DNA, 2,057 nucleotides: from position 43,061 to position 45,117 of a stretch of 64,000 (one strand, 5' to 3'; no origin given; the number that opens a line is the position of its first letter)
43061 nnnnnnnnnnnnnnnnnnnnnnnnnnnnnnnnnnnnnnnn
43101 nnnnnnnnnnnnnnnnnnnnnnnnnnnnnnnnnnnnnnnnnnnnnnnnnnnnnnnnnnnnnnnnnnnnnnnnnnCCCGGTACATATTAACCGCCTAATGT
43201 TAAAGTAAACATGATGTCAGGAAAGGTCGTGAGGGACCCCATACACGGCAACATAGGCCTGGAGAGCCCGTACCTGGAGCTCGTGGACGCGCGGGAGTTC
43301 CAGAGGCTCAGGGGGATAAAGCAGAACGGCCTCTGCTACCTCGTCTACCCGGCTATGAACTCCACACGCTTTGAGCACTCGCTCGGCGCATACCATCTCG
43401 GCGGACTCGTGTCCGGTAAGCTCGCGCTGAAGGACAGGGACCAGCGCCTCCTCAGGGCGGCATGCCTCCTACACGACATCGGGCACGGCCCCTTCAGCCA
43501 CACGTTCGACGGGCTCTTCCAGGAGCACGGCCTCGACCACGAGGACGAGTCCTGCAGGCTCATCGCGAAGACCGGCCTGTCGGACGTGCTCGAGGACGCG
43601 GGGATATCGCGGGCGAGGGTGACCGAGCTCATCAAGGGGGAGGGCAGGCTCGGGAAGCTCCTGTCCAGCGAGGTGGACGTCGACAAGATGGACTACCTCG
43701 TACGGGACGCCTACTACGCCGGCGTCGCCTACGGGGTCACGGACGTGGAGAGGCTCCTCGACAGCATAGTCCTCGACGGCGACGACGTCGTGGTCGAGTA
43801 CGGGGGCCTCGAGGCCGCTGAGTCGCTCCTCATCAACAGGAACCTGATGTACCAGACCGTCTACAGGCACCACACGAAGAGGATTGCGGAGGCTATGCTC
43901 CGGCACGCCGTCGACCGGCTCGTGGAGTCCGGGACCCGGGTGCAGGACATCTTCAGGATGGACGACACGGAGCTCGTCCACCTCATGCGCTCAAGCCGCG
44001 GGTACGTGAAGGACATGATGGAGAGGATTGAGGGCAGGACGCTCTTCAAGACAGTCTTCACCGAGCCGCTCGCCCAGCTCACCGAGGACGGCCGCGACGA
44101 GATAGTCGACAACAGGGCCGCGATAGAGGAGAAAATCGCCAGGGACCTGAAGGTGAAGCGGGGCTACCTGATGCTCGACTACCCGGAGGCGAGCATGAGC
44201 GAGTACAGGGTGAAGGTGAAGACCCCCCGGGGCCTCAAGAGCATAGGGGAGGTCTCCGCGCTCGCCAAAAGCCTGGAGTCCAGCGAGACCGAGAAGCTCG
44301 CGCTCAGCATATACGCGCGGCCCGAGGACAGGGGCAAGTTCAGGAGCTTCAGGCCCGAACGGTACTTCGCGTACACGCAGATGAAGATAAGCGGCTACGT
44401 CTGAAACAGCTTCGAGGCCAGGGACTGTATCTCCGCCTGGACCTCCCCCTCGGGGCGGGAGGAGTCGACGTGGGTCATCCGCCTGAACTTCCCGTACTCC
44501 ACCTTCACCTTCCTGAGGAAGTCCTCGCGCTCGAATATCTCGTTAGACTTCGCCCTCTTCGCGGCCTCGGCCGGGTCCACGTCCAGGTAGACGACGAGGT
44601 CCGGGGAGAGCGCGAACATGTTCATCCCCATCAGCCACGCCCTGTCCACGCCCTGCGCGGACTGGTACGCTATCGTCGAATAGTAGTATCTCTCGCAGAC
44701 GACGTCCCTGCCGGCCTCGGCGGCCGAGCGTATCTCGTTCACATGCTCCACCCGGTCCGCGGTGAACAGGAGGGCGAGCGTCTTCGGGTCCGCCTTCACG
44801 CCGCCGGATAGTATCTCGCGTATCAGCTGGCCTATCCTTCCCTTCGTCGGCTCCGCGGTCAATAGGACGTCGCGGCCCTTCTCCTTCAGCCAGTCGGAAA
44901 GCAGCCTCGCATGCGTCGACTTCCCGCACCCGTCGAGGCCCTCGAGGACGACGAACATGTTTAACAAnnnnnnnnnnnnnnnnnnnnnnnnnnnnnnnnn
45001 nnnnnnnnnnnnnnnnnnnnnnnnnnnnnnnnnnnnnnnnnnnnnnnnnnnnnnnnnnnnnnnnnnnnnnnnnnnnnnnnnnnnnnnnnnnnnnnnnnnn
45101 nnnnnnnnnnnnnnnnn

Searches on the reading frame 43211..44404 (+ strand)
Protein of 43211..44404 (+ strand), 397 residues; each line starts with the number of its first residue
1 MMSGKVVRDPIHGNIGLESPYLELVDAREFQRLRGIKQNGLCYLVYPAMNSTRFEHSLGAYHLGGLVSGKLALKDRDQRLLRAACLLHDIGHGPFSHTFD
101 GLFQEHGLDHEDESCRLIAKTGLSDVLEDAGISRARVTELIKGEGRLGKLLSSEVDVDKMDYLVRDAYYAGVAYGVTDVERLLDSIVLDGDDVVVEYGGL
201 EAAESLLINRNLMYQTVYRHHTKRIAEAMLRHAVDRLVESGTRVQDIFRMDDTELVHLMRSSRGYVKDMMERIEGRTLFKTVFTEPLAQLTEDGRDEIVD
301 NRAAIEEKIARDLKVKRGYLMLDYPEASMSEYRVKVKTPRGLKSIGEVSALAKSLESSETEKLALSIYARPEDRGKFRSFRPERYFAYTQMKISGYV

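Call 17: search_protein_families(library=pfam, proteins=[window:43211-44404:+])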
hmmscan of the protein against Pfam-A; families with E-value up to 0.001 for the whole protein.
window:43211-44404:+ (397 aa): 2 families
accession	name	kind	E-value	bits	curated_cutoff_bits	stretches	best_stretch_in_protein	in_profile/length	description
PF19276.4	HD_assoc_2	-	1.1e-50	172.6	23.1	1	178-378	2-204/222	HD associated region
PF01966.28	HD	-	4.1e-12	46.8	22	1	53-163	1-113/116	HD domain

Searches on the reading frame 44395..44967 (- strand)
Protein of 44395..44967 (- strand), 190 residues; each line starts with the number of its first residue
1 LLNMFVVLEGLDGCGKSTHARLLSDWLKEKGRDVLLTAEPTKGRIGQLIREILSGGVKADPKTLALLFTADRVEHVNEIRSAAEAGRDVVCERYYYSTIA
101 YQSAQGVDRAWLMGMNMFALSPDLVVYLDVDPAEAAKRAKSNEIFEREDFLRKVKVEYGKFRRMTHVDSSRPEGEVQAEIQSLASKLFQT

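Call 17: search_protein_families(library=pfam, proteins=[window:44395-44967:-])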
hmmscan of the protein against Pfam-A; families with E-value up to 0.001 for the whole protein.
window:44395-44967:- (190 aa): 3 families
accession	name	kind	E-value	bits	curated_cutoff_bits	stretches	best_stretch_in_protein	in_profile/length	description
PF02223.23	Thymidylate_kin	-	1.4e-45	155.7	27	1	8-180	1-185/185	Thymidylate kinase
PF13521.12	AAA_28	-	1.5e-05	25.7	27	1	6-165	2-153/164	AAA domain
PF13401.12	AAA_22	-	0.00026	21.7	27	1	4-56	6-58/130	AAA domain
